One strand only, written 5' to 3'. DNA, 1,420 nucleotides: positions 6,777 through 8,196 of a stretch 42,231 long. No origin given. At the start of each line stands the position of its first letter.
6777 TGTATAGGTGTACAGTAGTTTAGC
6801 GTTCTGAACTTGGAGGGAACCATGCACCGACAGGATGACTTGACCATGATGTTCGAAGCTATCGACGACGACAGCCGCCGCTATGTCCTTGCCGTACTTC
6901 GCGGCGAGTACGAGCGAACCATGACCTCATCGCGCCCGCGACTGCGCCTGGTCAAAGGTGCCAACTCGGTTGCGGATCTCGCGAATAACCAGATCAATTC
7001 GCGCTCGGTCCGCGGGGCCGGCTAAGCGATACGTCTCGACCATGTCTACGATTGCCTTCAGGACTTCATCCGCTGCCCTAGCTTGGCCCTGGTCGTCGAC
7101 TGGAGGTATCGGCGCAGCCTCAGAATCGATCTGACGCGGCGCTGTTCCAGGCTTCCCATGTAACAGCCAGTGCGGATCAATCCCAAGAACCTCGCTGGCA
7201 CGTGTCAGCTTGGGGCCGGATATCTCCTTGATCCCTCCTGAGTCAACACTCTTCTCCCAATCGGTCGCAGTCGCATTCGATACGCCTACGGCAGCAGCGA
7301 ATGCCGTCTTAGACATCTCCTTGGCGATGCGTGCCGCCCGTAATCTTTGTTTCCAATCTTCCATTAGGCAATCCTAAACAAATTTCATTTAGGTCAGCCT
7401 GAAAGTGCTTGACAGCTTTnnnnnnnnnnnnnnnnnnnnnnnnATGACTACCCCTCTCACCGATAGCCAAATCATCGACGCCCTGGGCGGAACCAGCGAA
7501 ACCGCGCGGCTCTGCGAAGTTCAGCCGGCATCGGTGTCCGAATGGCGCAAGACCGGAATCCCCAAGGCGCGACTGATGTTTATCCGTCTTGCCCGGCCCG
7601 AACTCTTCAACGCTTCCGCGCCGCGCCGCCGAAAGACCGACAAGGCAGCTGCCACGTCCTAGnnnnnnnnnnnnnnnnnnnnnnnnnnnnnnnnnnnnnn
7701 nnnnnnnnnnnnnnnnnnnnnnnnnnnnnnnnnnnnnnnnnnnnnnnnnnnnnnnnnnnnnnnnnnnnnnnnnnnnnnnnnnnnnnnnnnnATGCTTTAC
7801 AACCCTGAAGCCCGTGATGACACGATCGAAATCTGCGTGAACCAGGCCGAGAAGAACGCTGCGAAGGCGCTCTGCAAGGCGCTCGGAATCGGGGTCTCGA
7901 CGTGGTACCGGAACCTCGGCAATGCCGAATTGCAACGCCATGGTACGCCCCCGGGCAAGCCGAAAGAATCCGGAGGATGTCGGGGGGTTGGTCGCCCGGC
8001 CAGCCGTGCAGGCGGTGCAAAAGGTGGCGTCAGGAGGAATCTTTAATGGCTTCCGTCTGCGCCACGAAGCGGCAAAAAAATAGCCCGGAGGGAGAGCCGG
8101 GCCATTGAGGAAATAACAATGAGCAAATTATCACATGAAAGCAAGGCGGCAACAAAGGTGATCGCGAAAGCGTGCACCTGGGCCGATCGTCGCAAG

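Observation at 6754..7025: Perfect SOS box beside a non-cleavable CI-type repressor, upstream of a small ORF that converges on and overlaps the repressor gene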

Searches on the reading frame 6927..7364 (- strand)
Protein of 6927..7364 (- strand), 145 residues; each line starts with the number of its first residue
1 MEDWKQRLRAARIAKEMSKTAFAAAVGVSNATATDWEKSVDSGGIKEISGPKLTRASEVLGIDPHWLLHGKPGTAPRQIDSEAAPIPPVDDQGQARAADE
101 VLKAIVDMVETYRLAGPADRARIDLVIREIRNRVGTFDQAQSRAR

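Call 8: search_protein_families(library=pfam, max_evalue=0.1, proteins=[window:6927-7364:-])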
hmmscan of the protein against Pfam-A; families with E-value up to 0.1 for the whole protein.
window:6927-7364:- (145 aa): 6 families
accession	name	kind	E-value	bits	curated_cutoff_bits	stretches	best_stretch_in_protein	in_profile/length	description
PF01381.28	HTH_3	-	1.1e-07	32.2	23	1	8-67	1-55/55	Helix-turn-helix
PF13560.12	HTH_31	-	0.00042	21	27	1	6-64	4-58/64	Helix-turn-helix domain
PF13384.12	HTH_23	-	0.012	15.9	24.6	1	4-43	4-44/50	Homeodomain-like domain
PF08822.17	DUF1804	-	0.038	14.3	29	1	3-39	6-42/164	Protein of unknown function (DUF1804)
PF13518.12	HTH_28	-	0.045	14.3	25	0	14-45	9-41/52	Helix-turn-helix domain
PF13443.12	HTH_26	-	0.058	14.1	22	1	7-38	1-32/63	Cro/C1-type HTH DNA-binding domain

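Call 9: search_protein_families(library=phrogs, max_evalue=0.1, proteins=[window:6927-7364:-])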
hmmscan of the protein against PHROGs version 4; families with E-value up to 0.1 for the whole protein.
window:6927-7364:- (145 aa): 12 families
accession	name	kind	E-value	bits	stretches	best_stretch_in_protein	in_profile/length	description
phrog_8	-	transcription regulation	2.8e-10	41.2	1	3-99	161-242/346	transcriptional regulator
phrog_4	-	transcription regulation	8e-10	39.2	1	1-93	134-220/400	transcriptional repressor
phrog_2328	-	transcription regulation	1.1e-08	35.9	1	3-77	15-82/128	transcriptional repressor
phrog_4836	-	transcription regulation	2.7e-06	28.1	1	3-112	75-160/194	CII-like regulator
phrog_2967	-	transcription regulation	3.9e-06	27.6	1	2-113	9-121/225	transcriptional regulator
phrog_3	-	transcription regulation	5.8e-05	24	1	1-85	86-163/430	transcriptional repressor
phrog_2104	-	unknown function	0.00017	22.8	1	6-40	42-76/103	-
phrog_7241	-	transcription regulation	0.00094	20.2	1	6-62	64-115/122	transcriptional regulator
phrog_2439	-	transcription regulation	0.0061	16.5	1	6-81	10-80/367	transcriptional regulator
phrog_38149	-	unknown function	0.02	15.8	1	6-42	11-47/190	-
phrog_1373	-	transcription regulation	0.083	13.9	1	6-75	66-130/166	transcriptional regulator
phrog_756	-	DNA, RNA and nucleotide metabolism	0.1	13.6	0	4-38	7-41/166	DNA binding protein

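Call 10: find_related_loci(query=window:6927-7364:-, collection=viral_contigs, flank=3000)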
Query window:6927-7364:- (145 aa) in viral_contigs; peptide patterns used: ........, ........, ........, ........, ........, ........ (x = any residue, [..] = any of these).
53 stretches matched a pattern; 7 encode a relative of the query (tblastn E <= 1e-3); 7 distinct loci.
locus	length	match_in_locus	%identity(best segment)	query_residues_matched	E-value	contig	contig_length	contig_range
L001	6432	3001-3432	78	1-144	9e-72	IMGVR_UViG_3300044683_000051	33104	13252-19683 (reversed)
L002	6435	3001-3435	78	1-145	4e-71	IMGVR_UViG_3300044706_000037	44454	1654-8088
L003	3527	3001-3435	74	1-145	6e-68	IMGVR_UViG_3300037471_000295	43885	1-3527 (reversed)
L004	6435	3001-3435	72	1-145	1e-66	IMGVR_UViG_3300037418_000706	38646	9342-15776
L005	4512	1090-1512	67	1-144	3e-60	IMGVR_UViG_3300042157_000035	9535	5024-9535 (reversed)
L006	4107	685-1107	66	1-144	9e-60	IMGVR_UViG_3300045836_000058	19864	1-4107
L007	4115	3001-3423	65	1-144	2e-59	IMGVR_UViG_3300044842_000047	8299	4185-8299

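Call 49: find_homologous_proteins(query=window:6930-7364:-, max_evalue=0.00001)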
Query window:6930-7364:- (145 aa): 59 proteins with E <= 0.00001 among 131 candidates.
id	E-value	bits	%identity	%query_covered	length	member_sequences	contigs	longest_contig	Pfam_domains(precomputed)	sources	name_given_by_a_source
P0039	1.1e-63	231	78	100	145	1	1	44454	PF12844.14,PF01381.29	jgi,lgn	jgi:transcriptional regulator with XRE-family HTH domain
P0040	1.2e-63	231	78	99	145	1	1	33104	PF01381.29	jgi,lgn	jgi:transcriptional regulator with XRE-family HTH domain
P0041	1.3e-62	228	76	100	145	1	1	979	PF01381.29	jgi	jgi:transcriptional regulator with XRE-family HTH domain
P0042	3.0e-62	227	76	100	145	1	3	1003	PF01381.29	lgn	-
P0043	7.3e-62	225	75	100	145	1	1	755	PF01381.29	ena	-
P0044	1.2e-61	225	76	100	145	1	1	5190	PF01381.29,PF13560.13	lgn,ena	-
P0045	3.2e-60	220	74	100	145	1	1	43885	PF01381.29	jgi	jgi:transcriptional regulator with XRE-family HTH domain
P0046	1.7e-58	215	74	100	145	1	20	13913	PF01381.29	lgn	-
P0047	2.2e-58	214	74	100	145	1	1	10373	PF01381.29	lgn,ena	-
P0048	4.4e-58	213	72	100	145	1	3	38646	PF01381.29,PF13560.13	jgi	jgi:transcriptional regulator with XRE-family HTH domain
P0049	7.5e-58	212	72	100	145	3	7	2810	PF01381.29,PF13560.13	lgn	-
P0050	1.1e-55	206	71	100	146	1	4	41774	PF01381.29,PF13560.13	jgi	jgi:transcriptional regulator with XRE-family HTH domain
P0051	1.0e-52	196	70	93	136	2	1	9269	PF01381.29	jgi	jgi:transcriptional regulator with XRE-family HTH domain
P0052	9.3e-52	193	65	99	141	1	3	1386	PF01381.29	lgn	-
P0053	9.5e-52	193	65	99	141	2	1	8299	PF01381.29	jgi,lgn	jgi:transcriptional regulator with XRE-family HTH domain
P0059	1.2e-31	128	49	97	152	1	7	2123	PF01381.29,PF13560.13,PF13443.13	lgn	-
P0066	7.9e-25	106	47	93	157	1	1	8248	PF01381.29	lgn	-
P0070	3.2e-23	100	51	79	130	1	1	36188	PF12844.14,PF01381.29,PF13560.13,PF13443.13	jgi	jgi:transcriptional regulator with XRE-family HTH domain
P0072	1.5e-22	98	68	52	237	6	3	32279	PF00717.29,PF01381.29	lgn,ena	-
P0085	9.6e-21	92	66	52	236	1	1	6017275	PF00717.29,PF01381.29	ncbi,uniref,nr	ncbi:LexA family transcriptional regulator [Telluria beijingensis]|uniref:LexA family transcriptiona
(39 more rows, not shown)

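Call 52: find_encoding_contigs(protein=P0085, flank=2500, max_places=2)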
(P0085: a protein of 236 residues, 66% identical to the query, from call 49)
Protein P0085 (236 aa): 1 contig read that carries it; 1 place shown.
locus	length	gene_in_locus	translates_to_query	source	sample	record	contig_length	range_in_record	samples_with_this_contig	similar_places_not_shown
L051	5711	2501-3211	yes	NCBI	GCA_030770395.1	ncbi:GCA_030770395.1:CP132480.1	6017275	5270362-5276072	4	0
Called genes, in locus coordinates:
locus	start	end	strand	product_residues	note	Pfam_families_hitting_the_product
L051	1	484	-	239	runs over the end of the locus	-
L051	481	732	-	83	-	-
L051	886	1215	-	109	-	-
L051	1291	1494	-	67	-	-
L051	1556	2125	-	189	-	PF06254:YdaT_toxin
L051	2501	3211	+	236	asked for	PF01381:HTH_3, PF00717:Peptidase_S24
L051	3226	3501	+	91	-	-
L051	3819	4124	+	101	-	-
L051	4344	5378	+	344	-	-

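Call 53: find_encoding_contigs(protein=P0072, flank=2500, max_places=2)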
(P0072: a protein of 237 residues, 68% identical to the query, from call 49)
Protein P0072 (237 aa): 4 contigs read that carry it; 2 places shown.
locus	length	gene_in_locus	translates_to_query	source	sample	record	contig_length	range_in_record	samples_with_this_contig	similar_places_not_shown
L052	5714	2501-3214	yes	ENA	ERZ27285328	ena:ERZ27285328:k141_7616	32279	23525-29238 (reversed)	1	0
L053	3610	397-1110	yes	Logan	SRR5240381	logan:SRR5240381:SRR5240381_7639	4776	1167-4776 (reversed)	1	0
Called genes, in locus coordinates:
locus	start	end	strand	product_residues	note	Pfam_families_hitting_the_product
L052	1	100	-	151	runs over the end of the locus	-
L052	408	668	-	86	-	-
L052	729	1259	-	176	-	PF00847:AP2 (faint), PF13392:HNH_3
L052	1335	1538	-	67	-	-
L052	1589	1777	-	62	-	-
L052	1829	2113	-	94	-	-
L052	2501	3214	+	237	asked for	PF01381:HTH_3, PF00717:Peptidase_S24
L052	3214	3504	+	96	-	-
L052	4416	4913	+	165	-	-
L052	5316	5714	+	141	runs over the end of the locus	-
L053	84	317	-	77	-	-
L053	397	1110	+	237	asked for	PF01381:HTH_3, PF00717:Peptidase_S24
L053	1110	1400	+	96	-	-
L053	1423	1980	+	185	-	-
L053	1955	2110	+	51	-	-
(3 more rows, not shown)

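Call 67: find_encoding_contigs(protein=P0066, flank=1500, max_places=1)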
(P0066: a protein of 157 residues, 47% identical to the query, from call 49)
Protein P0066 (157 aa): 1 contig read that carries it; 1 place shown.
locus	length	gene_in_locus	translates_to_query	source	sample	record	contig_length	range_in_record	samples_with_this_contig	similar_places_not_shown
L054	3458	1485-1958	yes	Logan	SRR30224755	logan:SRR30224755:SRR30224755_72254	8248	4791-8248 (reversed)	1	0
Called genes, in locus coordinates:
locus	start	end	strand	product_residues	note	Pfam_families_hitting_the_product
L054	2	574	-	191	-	?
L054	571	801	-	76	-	-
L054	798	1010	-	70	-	-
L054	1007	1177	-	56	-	-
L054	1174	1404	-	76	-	-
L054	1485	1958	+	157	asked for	PF01381:HTH_3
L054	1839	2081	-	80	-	-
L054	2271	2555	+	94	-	PF05534:HicB, PF03869:Arc (weak)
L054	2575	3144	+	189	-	-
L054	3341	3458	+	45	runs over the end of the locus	-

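Call 68: find_encoding_contigs(protein=P0070, flank=1500, max_places=1)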
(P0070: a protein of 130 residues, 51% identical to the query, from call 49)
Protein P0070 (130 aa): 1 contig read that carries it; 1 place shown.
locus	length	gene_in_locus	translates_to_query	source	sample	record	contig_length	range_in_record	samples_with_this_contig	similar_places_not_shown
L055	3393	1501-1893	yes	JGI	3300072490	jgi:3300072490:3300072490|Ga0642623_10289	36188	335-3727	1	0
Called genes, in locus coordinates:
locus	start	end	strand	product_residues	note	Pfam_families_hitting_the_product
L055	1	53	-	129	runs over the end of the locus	?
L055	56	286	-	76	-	-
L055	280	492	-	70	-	-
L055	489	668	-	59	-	-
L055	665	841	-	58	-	-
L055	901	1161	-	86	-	-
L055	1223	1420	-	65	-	-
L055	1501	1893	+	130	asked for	PF01381:HTH_3, PF12844:HTH_19 (weak), PF13443:HTH_26 (weak), PF13560:HTH_31 (faint)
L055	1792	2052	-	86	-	-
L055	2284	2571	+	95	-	PF03869:Arc (weak)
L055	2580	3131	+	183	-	-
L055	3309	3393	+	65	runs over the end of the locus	-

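Call 69: find_encoding_contigs(protein=P0059, flank=1500, max_places=1)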
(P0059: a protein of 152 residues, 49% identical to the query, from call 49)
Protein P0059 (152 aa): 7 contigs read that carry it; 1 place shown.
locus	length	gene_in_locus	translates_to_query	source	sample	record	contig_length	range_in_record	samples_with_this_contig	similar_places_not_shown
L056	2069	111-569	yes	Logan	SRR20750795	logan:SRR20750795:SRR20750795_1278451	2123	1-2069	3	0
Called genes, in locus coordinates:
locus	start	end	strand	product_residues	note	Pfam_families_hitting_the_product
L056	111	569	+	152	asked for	PF01381:HTH_3, PF13443:HTH_26 (weak), PF13560:HTH_31 (faint)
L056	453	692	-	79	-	-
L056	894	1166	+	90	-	-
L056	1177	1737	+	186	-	-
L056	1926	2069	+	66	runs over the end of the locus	?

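Call 73: predict_structure(alignment_id=A8)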
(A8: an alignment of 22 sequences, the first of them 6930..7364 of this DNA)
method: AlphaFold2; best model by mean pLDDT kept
length: 145 residues; sequences in the alignment: 22
mean_pLDDT: 73.8   pTM: 0.43
mean pLDDT of the five models: 73.8, 71.6, 71.2, 69.3, 69.2
residues with pLDDT >= 90: 16; 70-90: 80; 50-70: 32; < 50: 17
segments of 3 or more residues with pLDDT < 50: 75-90
pLDDT, mean of each block of 10 residues (from residue 1): 81 88 80 66 72 85 86 50 36 65 87 93 88 68 51
secondary structure, 60 per line:
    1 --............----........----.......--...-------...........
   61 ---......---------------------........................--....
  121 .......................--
elements in order: H3-14 H19-26 H31-37 H50-60 H64-69 H91-114 H117-143

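Call 87: fold_search(model_id=the predicted structure, library=pdb)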
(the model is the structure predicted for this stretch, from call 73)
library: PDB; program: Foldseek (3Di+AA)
matches with E <= 10: 397; with E <= 0.001: 0
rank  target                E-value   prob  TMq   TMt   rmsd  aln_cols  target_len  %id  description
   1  3jxb_C                2.8e-03  1.00  0.40  0.82   2.2        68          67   32  Crystal structure of the P22 c2 repressor protein in complex with synthetic operator 9C (released 2010-01-19)
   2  2cro                  3.5e-03  1.00  0.39  0.81   3.0        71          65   28  STRUCTURE OF PHAGE 434 CRO PROTEIN AT 2.35 ANGSTROMS RESOLUTION (released 1989-10-15)
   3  1b0n_A                7.4e-03  1.00  0.37  0.51  10.4       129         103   18  SINR PROTEIN/SINI PROTEIN COMPLEX (released 1999-01-13)
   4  7t5u                  8.3e-03  1.00  0.39  0.81   1.8        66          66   21  Structure of E. coli MS115-1 CapH N-terminal domain (released 2022-09-14)
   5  3jxb_D                9.9e-03  1.00  0.40  0.84   2.2        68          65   32  Crystal structure of the P22 c2 repressor protein in complex with synthetic operator 9C (released 2010-01-19)
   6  3zkc_B                1.2e-02  1.00  0.39  0.85   1.7        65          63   26  Crystal structure of the master regulator for biofilm formation SinR in complex with DNA. (released 2013-03-06)
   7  3qq6_A                1.2e-02  1.00  0.39  0.78   2.6        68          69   25  The N-terminal DNA binding domain of SinR from Bacillus subtilis (released 2011-06-15)
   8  2r1j_L                1.6e-02  1.00  0.40  0.83   2.2        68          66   32  Crystal Structure of the P22 c2 Repressor protein in complex with the synthetic operator 9T (released 2008-04-29)
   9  3cro_L                1.8e-02  1.00  0.36  0.74   3.2        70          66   28  THE PHAGE 434 CRO/OR1 COMPLEX AT 2.5 ANGSTROMS RESOLUTION (released 1991-10-15)
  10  1y7y_B                2.1e-02  1.00  0.37  0.77   1.8        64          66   26  High-resolution crystal structure of the restriction-modification controller protein C.AhdI from Aeromonas hydrophila (released 2005-02-22)
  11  1pra_MODEL_1_A        2.1e-02  1.00  0.38  0.73   3.6        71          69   22  DETERMINATION OF THE NUCLEAR MAGNETIC RESONANCE SOLUTION STRUCTURE OF THE DNA-BINDING DOMAIN (RESIDUES 1 TO 69 (released 1993-10-31)
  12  1adr_MODEL_1_A        2.4e-02  1.00  0.39  0.70   2.1        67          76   30  DETERMINATION OF THE NUCLEAR MAGNETIC RESONANCE STRUCTURE OF THE DNA-BINDING DOMAIN OF THE P22 C2 REPRESSOR (1 (released 1994-01-31)
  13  1sq8_MODEL_1_A        2.5e-02  1.00  0.37  0.77   2.7        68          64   28  a variant 434 repressor DNA binding domain devoid of hydroxyl groups, NMR, 20 STRUCTURES (released 2004-07-20)
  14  2b5a_B                3.0e-02  1.00  0.38  0.70   1.6        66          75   20  C.BclI, Control Element of the BclI Restriction-Modification System (released 2006-01-03)
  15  9a7f_A                3.0e-02  0.99  0.38  0.41  14.5       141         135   17  Integrative model of RGHR-DLDH1 by crosslinking MS and deep learning (released 2024-09-18)
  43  9iaq_B                7.2e-02  0.99  0.39  0.49   9.0       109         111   16  Arbitrium controls lysis-lysogeny through the activation of a small antirepressor protein in the majority of arbitrium (released 2026-01-14)
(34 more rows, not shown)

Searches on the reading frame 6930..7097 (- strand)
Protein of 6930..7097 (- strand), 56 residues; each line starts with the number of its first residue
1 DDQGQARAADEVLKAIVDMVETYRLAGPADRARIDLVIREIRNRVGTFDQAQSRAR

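Call 40: search_protein_families(library=pfam, max_evalue=1, alignment_id=A5)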
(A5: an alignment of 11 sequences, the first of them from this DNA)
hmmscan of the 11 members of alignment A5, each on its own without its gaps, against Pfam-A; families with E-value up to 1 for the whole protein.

A. member 1, seq(56 aa): 1 family
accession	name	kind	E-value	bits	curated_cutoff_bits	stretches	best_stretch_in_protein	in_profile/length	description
PF08788.16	NHR2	-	0.12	12.6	27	1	5-24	17-36/67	NHR2 domain like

B. families by the number of members that match (of 11 scanned): 8 families
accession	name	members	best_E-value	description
PF10774.15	DUF4226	1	0.045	Domain of unknown function (DUF4226)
PF25673.1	Terminase_7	1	0.067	Phage terminase small subunit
PF04336.18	ACP_PD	1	0.094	Acyl carrier protein phosphodiesterase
PF19693.4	PSMdelta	1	0.1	Phenol-soluble modulin delta protein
PF20716.2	ATPTG10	1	0.1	ATPTG10-like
PF08788.16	NHR2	1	0.12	NHR2 domain like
PF05430.17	Methyltransf_30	1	0.13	S-adenosyl-L-methionine-dependent methyltransferase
PF25356.1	PH_trem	1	0.2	Trematode PH-like domain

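Call 85: search_solved_structures(query=A5, max_evalue=1)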
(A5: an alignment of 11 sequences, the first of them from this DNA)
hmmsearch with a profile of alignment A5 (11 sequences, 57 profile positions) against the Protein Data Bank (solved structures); distinct sequences matched with E-value up to 1: 5.
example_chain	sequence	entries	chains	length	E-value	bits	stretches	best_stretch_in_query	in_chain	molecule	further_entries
5lcy_A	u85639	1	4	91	0.2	14.6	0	28-52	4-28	Frmr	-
4wba_A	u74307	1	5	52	0.21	14.5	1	35-56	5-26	Non-structural glycoprotein NSP4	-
5y2e_D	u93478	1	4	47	0.81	12.7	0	35-54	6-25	Non-structural glycoprotein 4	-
1g1i_A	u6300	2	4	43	0.83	12.6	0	35-52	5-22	NON-STRUCTURAL GLYCOPROTEIN NSP4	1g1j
23cp_V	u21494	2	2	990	0.88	12.5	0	4-23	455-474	Rsc58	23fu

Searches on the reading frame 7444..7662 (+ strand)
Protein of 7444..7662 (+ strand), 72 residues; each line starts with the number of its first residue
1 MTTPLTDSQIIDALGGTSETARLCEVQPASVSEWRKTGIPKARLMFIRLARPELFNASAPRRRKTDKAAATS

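Call 8: search_protein_families(library=pfam, max_evalue=0.1, proteins=[window:7444-7662:+])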
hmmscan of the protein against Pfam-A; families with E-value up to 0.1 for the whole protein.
window:7444-7662:+ (72 aa): 2 families
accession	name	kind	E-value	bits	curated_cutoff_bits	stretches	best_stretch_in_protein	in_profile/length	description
PF14549.12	P22_Cro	-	2.6e-05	24.3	30.2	1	8-43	3-37/60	DNA-binding transcriptional regulator Cro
PF15943.11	YdaS_toxin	-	0.0011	19.2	30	1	9-44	3-40/65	Bacterial toxin YdaS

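Call 9: search_protein_families(library=phrogs, max_evalue=0.1, proteins=[window:7444-7662:+])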
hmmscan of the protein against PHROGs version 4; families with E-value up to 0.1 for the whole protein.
window:7444-7662:+ (72 aa): 6 families
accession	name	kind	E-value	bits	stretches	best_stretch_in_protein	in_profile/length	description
phrog_8008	-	DNA, RNA and nucleotide metabolism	1.3e-17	64.2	1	1-67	1-63/66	DNA binding protein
phrog_409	-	transcription regulation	8.3e-07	30.6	1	5-48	15-58/127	transcriptional regulator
phrog_35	-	transcription regulation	0.0013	19.8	1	8-44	79-116/181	transcriptional repressor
phrog_2474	-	transcription regulation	0.0056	17.6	1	5-43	39-73/118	MerR-like transcriptional regulator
phrog_3638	-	transcription regulation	0.0065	17.6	1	13-46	24-57/73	CII-like transcriptional activator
phrog_2856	-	transcription regulation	0.044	14.3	1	9-39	54-84/165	transcriptional regulator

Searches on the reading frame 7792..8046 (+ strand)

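Call 8: search_protein_families(library=pfam, max_evalue=0.1, proteins=[window:7792-8046:+])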
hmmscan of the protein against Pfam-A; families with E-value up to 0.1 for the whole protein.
window:7792-8046:+ (84 aa): 2 families
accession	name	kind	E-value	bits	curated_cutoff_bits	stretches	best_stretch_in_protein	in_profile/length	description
PF21983.2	NikA-like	-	0.027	15.1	27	1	8-43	3-38/72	Mobilization protein NikA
PF13730.12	HTH_36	-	0.086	13.1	25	0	25-46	29-50/55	Helix-turn-helix domain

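Call 9: search_protein_families(library=phrogs, max_evalue=0.1, proteins=[window:7792-8046:+])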
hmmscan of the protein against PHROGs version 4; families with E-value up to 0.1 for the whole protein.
window:7792-8046:+ (84 aa): 1 family
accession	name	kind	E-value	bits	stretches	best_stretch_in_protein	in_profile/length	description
phrog_32260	-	unknown function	0.037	15.3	1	24-48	41-65/117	-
